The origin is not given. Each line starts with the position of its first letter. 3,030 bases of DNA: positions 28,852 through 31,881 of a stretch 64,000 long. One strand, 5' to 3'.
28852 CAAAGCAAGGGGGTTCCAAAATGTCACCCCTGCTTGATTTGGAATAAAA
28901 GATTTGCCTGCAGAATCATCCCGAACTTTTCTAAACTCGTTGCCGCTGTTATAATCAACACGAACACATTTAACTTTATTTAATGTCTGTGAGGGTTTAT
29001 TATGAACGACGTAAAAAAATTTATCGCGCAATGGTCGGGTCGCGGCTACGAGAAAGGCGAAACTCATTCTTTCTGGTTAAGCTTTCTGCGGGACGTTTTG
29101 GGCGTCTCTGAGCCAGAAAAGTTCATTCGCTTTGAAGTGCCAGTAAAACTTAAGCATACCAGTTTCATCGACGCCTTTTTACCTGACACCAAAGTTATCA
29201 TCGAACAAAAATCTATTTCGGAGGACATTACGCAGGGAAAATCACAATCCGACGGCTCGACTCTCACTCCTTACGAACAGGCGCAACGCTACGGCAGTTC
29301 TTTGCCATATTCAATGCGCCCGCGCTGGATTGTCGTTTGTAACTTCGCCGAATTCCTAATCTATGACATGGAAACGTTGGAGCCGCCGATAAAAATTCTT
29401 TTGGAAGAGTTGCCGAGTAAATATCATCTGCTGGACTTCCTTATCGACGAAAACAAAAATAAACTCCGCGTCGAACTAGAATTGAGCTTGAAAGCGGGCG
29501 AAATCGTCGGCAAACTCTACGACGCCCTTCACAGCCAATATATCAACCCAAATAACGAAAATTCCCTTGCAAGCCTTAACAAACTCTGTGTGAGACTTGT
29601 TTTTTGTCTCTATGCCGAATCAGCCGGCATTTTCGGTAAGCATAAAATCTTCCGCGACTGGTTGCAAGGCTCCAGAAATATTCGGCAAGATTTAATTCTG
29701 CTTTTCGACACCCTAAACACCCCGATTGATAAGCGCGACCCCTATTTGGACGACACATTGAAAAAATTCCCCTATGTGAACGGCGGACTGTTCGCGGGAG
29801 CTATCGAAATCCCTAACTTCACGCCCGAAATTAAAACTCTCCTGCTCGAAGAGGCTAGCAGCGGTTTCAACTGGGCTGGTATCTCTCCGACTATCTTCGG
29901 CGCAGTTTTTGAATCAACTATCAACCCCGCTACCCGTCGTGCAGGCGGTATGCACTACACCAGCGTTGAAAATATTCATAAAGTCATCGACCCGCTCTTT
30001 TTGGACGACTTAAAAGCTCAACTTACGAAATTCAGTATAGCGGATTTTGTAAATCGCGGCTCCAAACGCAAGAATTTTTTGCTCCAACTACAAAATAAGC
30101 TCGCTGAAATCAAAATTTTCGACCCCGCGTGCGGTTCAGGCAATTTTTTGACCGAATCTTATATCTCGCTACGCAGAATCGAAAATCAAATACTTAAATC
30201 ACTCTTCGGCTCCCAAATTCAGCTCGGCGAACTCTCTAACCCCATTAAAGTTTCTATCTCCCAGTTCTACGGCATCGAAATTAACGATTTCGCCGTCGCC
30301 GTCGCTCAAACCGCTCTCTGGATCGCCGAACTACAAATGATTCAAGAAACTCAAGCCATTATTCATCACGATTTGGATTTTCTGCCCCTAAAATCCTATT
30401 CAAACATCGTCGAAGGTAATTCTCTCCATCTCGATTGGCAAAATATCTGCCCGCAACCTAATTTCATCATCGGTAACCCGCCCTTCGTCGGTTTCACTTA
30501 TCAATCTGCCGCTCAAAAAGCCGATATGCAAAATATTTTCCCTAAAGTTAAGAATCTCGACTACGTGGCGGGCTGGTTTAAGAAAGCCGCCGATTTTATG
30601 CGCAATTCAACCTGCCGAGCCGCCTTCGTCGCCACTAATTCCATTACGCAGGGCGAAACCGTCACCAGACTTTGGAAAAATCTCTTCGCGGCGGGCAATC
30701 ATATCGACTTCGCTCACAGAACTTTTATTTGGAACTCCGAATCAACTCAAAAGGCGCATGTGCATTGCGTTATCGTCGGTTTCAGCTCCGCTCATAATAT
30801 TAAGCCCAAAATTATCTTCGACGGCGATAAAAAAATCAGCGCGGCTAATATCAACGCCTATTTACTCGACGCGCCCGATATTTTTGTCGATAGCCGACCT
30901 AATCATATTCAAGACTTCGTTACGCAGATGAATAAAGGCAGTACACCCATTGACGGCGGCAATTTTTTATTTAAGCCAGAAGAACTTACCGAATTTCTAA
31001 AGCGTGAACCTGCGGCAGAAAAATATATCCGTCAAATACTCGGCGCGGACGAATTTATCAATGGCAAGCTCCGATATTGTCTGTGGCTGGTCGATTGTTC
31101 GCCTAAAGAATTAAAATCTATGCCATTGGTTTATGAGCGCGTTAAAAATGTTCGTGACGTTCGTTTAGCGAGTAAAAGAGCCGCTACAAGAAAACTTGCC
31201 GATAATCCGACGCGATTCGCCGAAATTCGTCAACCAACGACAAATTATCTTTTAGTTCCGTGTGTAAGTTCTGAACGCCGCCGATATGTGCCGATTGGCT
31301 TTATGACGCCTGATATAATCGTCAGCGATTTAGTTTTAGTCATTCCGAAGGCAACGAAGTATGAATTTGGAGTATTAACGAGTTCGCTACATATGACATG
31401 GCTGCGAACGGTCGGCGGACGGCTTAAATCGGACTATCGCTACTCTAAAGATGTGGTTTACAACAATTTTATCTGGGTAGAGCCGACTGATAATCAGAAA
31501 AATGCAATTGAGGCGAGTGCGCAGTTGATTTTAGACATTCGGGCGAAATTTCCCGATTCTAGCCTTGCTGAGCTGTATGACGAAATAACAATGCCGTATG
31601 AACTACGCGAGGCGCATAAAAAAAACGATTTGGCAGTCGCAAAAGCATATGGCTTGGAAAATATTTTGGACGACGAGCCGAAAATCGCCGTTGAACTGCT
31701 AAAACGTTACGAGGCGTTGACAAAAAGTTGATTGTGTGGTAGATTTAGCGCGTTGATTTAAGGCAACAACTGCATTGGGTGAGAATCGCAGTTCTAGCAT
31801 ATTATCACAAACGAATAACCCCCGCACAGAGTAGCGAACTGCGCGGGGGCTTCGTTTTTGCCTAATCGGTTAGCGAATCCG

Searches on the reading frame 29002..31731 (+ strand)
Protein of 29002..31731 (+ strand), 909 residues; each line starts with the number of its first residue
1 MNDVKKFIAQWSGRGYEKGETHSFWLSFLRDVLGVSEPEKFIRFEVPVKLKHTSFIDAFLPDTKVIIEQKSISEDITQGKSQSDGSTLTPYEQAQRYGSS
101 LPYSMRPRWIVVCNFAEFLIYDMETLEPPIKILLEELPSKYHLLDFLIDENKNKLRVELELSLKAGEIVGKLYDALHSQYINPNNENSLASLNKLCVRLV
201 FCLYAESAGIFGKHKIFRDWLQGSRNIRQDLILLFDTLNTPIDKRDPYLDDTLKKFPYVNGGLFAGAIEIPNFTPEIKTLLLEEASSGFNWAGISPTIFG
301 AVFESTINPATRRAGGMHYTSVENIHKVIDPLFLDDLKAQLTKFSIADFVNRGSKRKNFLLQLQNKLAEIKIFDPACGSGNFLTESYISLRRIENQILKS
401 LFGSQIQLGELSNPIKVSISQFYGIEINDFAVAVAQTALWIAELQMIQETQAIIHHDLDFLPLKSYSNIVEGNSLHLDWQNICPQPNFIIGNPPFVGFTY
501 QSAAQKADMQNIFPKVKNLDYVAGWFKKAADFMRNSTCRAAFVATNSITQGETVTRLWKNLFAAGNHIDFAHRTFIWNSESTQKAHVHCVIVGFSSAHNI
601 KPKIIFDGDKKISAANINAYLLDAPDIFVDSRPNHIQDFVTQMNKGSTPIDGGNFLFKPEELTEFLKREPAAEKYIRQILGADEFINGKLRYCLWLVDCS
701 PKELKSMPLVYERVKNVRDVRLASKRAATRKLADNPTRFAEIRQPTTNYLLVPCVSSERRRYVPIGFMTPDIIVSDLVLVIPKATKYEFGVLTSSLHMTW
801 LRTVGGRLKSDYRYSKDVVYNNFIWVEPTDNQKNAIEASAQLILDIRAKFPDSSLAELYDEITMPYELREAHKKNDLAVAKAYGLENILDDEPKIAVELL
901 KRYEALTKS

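Call 22: search_protein_families(library=pfam, proteins=[window:29002-31731:+])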
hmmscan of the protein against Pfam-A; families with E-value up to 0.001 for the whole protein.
window:29002-31731:+ (909 aa): 8 families
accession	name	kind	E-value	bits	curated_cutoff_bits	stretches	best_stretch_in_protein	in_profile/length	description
PF20473.4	MmeI_Mtase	-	2.1e-89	299.6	27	1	355-606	6-258/259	MmeI, DNA-methyltransferase domain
PF20466.3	MmeI_TRD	-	1.5e-73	247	27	1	623-825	1-204/207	MmeI, target recognition domain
PF20464.3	MmeI_N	-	4.1e-32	112.4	27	1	5-178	4-180/181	MmeI, N-terminal domain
PF20467.3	MmeI_C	-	3.1e-21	75.8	27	1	830-908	3-80/83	MmeI, C-terminal domain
PF20465.4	MmeI_hel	-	3.5e-18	66.6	27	1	191-264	2-75/75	MmeI, helicase spacer domain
PF07669.17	Eco57I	-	1.9e-07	31.8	25.3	1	421-560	2-152/171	Eco57I restriction-modification methylase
PF02384.22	N6_Mtase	-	6.9e-07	29.3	20.4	1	363-548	41-187/311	N-6 DNA Methylase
PF01170.24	UPF0020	-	8.5e-05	22.8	22.3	1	360-467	20-123/197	RMKL-like, methyltransferase domain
